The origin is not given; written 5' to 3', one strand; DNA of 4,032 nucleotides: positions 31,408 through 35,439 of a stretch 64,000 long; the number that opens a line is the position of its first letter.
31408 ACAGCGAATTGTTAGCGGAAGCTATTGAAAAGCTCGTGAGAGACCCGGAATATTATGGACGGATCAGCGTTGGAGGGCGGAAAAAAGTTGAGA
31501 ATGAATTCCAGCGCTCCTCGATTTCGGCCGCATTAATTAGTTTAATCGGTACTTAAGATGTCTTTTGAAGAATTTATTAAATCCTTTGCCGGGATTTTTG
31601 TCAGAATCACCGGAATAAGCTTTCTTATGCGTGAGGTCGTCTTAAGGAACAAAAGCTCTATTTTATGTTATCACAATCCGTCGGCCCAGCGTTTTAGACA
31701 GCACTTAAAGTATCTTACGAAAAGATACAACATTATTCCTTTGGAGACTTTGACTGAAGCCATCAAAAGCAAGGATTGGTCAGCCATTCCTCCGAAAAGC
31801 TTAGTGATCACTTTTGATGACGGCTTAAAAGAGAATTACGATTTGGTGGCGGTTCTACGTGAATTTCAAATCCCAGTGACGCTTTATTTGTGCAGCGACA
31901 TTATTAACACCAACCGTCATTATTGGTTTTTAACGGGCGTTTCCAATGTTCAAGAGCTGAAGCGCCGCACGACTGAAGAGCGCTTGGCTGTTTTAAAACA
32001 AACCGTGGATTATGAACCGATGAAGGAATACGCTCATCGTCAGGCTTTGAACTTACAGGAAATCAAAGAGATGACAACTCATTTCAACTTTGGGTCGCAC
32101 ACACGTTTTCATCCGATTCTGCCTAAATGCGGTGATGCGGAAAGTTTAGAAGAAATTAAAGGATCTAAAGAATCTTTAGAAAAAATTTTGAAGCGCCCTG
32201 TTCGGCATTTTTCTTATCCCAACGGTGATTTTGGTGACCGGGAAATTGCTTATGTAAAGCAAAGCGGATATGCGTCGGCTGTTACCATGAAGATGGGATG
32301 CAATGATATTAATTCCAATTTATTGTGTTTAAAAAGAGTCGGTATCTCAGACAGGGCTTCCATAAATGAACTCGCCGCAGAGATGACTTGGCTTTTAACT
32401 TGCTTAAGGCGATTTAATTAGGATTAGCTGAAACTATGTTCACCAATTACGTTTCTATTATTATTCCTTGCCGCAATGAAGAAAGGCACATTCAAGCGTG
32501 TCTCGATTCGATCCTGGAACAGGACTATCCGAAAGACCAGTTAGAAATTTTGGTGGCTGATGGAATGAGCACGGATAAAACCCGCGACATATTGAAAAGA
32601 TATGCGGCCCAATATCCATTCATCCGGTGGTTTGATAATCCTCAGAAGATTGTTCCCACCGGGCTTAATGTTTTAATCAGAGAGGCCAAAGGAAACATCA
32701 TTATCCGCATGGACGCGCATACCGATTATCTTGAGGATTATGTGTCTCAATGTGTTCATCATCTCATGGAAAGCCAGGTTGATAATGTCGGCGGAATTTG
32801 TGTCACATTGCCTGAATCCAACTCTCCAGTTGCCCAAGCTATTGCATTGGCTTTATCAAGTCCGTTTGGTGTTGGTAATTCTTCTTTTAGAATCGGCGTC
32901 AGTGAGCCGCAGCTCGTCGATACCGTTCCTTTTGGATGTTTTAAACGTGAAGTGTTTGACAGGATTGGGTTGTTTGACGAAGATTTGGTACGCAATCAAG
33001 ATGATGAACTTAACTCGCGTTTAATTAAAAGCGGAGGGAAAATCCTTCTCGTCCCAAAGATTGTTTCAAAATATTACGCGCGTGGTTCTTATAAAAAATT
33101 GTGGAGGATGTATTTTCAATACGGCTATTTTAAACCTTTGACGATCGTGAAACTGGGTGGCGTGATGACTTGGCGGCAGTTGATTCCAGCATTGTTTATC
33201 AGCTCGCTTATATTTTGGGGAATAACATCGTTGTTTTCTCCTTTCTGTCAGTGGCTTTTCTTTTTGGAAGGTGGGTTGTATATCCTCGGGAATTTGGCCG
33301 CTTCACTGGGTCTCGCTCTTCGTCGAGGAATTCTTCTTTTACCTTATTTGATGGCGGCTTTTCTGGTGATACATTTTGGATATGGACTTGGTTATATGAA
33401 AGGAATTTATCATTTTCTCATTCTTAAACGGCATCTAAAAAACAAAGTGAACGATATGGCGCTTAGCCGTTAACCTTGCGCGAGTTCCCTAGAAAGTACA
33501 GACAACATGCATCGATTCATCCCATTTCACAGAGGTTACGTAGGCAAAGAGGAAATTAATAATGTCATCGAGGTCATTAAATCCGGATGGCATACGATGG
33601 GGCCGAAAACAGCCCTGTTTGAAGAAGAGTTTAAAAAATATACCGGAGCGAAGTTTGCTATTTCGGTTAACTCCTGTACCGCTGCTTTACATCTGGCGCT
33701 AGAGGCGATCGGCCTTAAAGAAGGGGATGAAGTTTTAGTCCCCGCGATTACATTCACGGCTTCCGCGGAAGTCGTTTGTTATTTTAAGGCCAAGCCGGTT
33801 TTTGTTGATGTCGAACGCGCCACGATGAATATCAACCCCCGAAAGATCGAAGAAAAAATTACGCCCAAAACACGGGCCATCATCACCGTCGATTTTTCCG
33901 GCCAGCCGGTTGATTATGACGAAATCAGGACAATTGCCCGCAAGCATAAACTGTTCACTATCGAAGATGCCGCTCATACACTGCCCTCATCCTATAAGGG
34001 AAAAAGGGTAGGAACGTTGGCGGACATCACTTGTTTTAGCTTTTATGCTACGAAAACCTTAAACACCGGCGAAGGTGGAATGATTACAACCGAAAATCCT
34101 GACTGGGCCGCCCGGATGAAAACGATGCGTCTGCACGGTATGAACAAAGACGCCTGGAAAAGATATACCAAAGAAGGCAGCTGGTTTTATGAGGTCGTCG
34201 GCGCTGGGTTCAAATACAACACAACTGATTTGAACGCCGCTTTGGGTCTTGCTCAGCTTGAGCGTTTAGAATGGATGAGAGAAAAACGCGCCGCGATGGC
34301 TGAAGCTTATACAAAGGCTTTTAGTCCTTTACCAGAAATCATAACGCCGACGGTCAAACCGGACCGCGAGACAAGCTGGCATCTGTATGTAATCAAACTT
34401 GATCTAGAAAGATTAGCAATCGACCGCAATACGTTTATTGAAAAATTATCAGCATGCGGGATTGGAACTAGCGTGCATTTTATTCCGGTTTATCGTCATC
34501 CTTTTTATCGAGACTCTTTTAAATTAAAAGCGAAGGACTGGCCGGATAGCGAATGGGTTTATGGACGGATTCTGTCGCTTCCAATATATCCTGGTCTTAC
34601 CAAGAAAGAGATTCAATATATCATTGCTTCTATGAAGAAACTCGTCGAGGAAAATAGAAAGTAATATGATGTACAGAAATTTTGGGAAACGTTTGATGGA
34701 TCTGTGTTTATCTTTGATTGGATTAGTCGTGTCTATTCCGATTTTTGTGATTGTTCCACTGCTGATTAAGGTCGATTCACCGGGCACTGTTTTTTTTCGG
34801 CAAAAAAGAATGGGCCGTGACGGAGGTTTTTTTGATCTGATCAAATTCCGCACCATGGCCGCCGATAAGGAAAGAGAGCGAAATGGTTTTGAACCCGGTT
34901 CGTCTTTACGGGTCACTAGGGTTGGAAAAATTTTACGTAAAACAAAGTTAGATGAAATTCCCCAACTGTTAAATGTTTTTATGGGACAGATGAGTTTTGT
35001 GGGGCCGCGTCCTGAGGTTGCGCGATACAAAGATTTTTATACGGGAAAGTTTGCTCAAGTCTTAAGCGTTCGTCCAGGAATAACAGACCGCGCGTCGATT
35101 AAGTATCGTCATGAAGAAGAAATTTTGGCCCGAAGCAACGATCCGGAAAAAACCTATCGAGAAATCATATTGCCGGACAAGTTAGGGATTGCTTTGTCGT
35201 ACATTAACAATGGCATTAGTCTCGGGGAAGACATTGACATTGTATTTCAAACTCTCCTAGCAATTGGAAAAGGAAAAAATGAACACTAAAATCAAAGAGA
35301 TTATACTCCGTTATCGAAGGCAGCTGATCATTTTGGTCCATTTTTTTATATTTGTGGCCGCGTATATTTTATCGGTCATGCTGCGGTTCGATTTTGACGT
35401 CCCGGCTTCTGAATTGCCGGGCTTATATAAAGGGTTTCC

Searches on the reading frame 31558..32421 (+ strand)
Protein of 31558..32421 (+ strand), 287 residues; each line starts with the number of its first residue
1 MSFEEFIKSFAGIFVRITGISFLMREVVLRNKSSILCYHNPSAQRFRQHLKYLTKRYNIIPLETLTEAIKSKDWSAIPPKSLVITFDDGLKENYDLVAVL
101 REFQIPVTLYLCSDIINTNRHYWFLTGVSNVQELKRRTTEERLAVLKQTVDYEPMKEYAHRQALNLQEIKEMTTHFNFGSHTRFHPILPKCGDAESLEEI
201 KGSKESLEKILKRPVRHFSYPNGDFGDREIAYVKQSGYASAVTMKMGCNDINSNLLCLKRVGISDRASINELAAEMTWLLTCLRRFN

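Call 3: search_protein_families(library=pfam, proteins=[window:31558-32421:+], max_evalue=0.01)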
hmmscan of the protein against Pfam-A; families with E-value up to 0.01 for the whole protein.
window:31558-32421:+ (287 aa): 1 family
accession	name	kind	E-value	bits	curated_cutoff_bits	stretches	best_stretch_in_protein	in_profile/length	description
PF01522.26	Polysacc_deac_1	-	3.5e-19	69.4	23.1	1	78-239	5-122/124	Polysaccharide deacetylase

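Call 4: search_protein_families(library=ncbifam, proteins=[window:31558-32421:+], max_evalue=0.01)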
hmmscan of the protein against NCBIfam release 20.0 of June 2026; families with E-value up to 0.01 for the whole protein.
window:31558-32421:+ (287 aa): 7 families
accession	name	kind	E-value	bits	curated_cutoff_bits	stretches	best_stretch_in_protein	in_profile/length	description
TIGR03938.2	deacetyl_PgaB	equivalog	8.6e-14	50.7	321.9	2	42-119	27-104/621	poly-beta-1,6-N-acetyl-D-glucosamine N-deacetylase PgaB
TIGR03933.1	PIA_icaB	equivalog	6e-11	42.3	248.35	2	26-136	20-130/245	intercellular adhesin biosynthesis polysaccharide N-deacetylase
NF011177.0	PRK14582.1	equivalog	5.4e-08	31.5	923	1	45-111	73-139/671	poly-beta-1,6-N-acetyl-D-glucosamine N-deacetylase PgaB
TIGR02764.1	spore_ybaN_pdaB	equivalog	8.8e-07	28.9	237.4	1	159-240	44-123/191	polysaccharide deacetylase family sporulation protein PdaB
TIGR02884.1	spore_pdaA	equivalog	2.1e-06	27.6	298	1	169-240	82-155/224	delta-lactam-biosynthetic de-N-acetylase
NF011176.0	PRK14581.1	equivalog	0.00032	19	1091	0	216-277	246-306/673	poly-beta-1,6-N-acetyl-D-glucosamine N-deacetylase PgaB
TIGR04243.1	nodulat_NodB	equivalog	0.00047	19.7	240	0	174-238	53-118/197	chitooligosaccharide deacetylase NodB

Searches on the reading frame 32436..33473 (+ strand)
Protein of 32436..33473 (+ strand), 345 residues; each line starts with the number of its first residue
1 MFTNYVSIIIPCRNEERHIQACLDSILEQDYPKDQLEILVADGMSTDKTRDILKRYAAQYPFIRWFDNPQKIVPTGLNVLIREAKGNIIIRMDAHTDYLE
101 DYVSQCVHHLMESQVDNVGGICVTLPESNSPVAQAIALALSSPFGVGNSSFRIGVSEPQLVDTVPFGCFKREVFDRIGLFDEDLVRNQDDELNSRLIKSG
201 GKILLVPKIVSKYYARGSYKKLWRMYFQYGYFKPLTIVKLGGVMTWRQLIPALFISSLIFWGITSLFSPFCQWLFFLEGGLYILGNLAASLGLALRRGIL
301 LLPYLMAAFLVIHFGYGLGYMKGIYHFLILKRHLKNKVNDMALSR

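Call 3: search_protein_families(library=pfam, proteins=[window:32436-33473:+], max_evalue=0.01)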
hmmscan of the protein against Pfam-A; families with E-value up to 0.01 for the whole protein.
window:32436-33473:+ (345 aa): 2 families
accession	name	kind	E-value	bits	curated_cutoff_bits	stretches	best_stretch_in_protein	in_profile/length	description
PF00535.33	Glycos_transf_2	-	7.9e-24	84.9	23.3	1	7-131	1-124/168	Glycosyl transferase family 2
PF13641.12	Glyco_tranf_2_3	-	3e-10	41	27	1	6-210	3-208/230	Glycosyltransferase like family 2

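Call 4: search_protein_families(library=ncbifam, proteins=[window:32436-33473:+], max_evalue=0.01)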
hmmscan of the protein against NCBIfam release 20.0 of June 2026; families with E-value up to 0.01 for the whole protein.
window:32436-33473:+ (345 aa): 21 families
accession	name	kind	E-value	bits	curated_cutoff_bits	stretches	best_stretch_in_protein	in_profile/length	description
TIGR03965.1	mycofact_glyco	equivalog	2e-15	56.7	280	1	5-230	75-297/467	mycofactocin biosynthesis glycosyltransferase MftF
NF041875.1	EPS_EpsD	equivalog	1.3e-14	54.3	370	1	6-232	1-226/325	exopolysaccharide biosynthesis glycosyltransferase EpsD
TIGR04283.1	glyco_like_mftF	equivalog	5e-13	49.2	182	1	6-225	1-201/221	TIGR04283 family arsenosugar biosynthesis glycosyltransferase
TIGR03111.1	glyc2_xrt_Gpos1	hypoth_equivalog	1.3e-12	47.3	363.95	1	5-127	50-174/439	TIGR03111 family XrtG-associated glycosyltransferase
TIGR03937.1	PgaC_IcaA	equivalog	2.7e-12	46.3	422.3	1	4-115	45-156/407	poly-beta-1,6-N-acetyl-D-glucosamine synthase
NF007482.0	PRK10073.1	equivalog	1.2e-11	44.3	423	1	3-95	5-95/334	glycosyltransferase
NF038299.1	EPS_HpsN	equivalog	4.6e-11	42.2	425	1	5-120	2-117/317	hormogonium polysaccharide biosynthesis glycosyltransferase HpsN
TIGR03469.1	HpnB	hypoth_equivalog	8.1e-10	38.3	379.25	1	6-60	46-99/386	hopene-associated glycosyltransferase HpnB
NF047683.1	TeichurnBiosyTuaG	equivalog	2.3e-09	37.3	400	1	4-113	6-114/252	teichuronic acid biosynthesis protein TuaG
NF053739.1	GlytfEpsEBac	equivalog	4e-09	35.8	450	1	6-120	3-117/265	glycosyltransferase EpsE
TIGR04242.1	nodulat_NodC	equivalog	4.6e-09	35.7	550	1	5-123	49-169/395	chitooligosaccharide synthase NodC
NF050050.1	ProtGlycPglI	equivalog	6.4e-09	35.6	500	1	5-113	3-111/306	GalNAc(5)-diNAcBac-PP-undecaprenol beta-1,3-glucosyltransferase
NF045692.1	OglycostaseCruG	equivalog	1.5e-08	34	600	1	5-112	42-154/386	2'-O-glycosyltransferase CruG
TIGR03472.1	HpnI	equivalog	5.5e-07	28.7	310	1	5-224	42-263/373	bacteriohopanetetrol glucosamine biosynthesis glycosyltransferase HpnI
NF038302.1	EPS_HpsE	equivalog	5.4e-06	25.6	300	1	6-109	3-110/307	hormogonium polysaccharide biosynthesis glycosyltransferase HpsE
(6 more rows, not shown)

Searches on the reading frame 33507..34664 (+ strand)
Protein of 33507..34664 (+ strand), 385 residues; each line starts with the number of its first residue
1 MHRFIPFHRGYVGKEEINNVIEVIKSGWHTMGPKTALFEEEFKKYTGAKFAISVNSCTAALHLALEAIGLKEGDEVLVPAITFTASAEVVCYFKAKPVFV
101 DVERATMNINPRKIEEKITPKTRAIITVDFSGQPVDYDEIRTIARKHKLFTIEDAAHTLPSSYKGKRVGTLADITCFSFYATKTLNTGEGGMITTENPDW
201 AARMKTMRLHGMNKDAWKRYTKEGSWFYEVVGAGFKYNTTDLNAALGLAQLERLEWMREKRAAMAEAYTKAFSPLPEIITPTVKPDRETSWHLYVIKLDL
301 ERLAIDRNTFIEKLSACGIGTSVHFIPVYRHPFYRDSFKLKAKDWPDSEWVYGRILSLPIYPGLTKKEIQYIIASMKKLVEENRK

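Call 7: search_protein_families(library=pfam, proteins=[window:33507-34664:+], max_evalue=0.001)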
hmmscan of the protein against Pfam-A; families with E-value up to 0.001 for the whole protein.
window:33507-34664:+ (385 aa): 4 families
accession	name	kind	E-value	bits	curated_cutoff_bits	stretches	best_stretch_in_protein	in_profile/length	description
PF01041.23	DegT_DnrJ_EryC1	-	6.2e-129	430.7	19.8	1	13-376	4-359/360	DegT/DnrJ/EryC1/StrS aminotransferase family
PF01053.26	Cys_Met_Meta_PP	-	2.4e-08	33.4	27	1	31-213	50-232/381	Cys/Met metabolism PLP-dependent enzyme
PF00155.27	Aminotran_1_2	-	8.7e-07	28.9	19.7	1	36-157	45-188/361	Aminotransferase class I and II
PF01212.27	Beta_elim_lyase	-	4.9e-05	23.2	27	1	33-279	32-272/288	Beta-eliminating lyase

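Call 55: search_protein_families(library=ncbifam, proteins=[window:33507-34664:+], max_evalue=0.00001)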
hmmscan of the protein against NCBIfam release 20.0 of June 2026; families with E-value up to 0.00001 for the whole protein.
window:33507-34664:+ (385 aa): 17 families
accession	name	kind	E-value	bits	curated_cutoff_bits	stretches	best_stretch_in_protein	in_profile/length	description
TIGR03588.1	PseC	equivalog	1.2e-112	376.6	423.5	1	4-379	1-379/380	UDP-4-amino-4,6-dideoxy-N-acetyl-beta-L-altrosamine transaminase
NF008658.2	PRK11658.1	equivalog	1.6e-107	359.4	631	1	1-381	1-378/379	UDP-4-amino-4-deoxy-L-arabinose aminotransferase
NF008687.0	PRK11706.1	equivalog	2.6e-76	256.8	375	1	5-380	2-374/375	dTDP-4-amino-4,6-dideoxygalactose transaminase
TIGR04181.1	NHT_00031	hypoth_equivalog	1.3e-68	231.5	420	1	5-359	1-357/359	LegC family aminotransferase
TIGR02379.1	ECA_wecE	subfamily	2.3e-64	217.6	434.85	1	4-380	1-375/376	dTDP-4-amino-4,6-dideoxy-D-glucose transaminase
NF011936.0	PRK15407.1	equivalog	7.8e-59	199.5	423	1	11-383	43-439/440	lipopolysaccharide biosynthesis protein RfbH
TIGR04427.1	PLP_DesI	equivalog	4.4e-52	177.5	650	1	24-377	42-380/390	dTDP-4-dehydro-6-deoxyglucose aminotransferase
NF005817.0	PRK07683.1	equivalog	2e-10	39.9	575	1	44-139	85-182/387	aminotransferase A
NF004975.0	PRK06348.1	equivalog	1.2e-09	37.7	549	1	51-155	93-202/384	pyridoxal phosphate-dependent aminotransferase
NF005816.0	PRK07682.1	equivalog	5.5e-08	31.8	620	1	53-154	95-202/390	aminotransferase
NF004650.0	PRK05994.1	equivalog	3.3e-07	29.5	667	1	31-191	61-220/427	O-acetylhomoserine aminocarboxypropyltransferase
NF005305.0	PRK06836.1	equivalog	1.8e-06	27.5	376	1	55-126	105-175/396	pyridoxal phosphate-dependent aminotransferase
NF006096.0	PRK08248.1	equivalog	3.7e-06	25.8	726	1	30-200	61-231/431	homocysteine synthase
NF041364.1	GntC_guanitoxin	equivalog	5.1e-06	25.6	415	0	57-156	69-175/356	guanitoxin biosynthesis PLP-dependent (S)-gamma-hydroxy-L-arginine cyclodehydratase GntC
NF004769.0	PRK06107.1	equivalog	6.1e-06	25.2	617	1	44-127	90-172/402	aspartate transaminase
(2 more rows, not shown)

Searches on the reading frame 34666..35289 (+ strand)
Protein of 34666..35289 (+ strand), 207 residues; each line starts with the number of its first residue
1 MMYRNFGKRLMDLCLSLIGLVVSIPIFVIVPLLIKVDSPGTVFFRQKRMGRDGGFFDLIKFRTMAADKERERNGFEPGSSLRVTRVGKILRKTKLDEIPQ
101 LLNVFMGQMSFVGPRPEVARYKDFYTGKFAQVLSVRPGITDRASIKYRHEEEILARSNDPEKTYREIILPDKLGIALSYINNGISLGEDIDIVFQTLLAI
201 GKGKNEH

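Call 7: search_protein_families(library=pfam, proteins=[window:34666-35289:+], max_evalue=0.001)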
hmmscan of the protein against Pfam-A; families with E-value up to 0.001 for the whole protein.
window:34666-35289:+ (207 aa): 1 family
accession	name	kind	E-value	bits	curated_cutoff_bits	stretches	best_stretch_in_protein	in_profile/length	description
PF02397.22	Bac_transf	-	1.4e-52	178.3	27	1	8-200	1-177/179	Bacterial sugar transferase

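Call 55: search_protein_families(library=ncbifam, proteins=[window:34666-35289:+], max_evalue=0.00001)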
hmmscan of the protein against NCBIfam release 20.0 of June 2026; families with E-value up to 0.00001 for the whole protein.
window:34666-35289:+ (207 aa): 10 families
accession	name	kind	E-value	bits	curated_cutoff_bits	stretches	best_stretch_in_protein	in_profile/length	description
TIGR03025.1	EPS_sugtrans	subfamily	7.6e-59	200.1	295.55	1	4-205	254-443/445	exopolysaccharide biosynthesis polyprenyl glycosylphosphotransferase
TIGR03023.1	WcaJ_sugtrans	equivalog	2.7e-51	175.3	410.75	1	4-205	259-451/453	undecaprenyl-phosphate glucose phosphotransferase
TIGR03013.1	EpsB_2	subfamily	1.3e-42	146.4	393.35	1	3-197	250-433/443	TIGR03013 family XrtA/PEP-CTERM system glycosyltransferase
TIGR03022.1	WbaP_sugtrans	subfamily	2.6e-42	145.6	403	2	82-141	348-407/456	undecaprenyl-phosphate galactose phosphotransferase WbaP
NF052601.1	undeca_RfbP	equivalog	9.4e-37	126.6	330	1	4-141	41-193/244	undecaprenyl-phosphate galactose phosphotransferase family protein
NF050817.1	PolSacchBiosHfsE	equivalog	3e-31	108.7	750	1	5-145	269-416/467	polysaccharide biosynthesis protein HfsE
NF041877.1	EPS_EpsZ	equivalog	7.7e-30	103.9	800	1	8-140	266-409/459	exopolysaccharide biosynthesis polyisoprenyl-phosphate hexose-1-phosphate transferase EpsZ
NF007518.0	PRK10124.1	equivalog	8.7e-30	103.8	684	1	8-196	274-453/464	undecaprenyl-phosphate glucose phosphotransferase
NF045514.1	glycotran_HepC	equivalog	4.2e-23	81.8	140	1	6-116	115-211/220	heterocyst development glycosyltransferase HepC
NF011751.0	PRK15204.1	equivalog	2.8e-19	69.1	907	1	5-148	277-434/476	undecaprenyl-phosphate galactose phosphotransferase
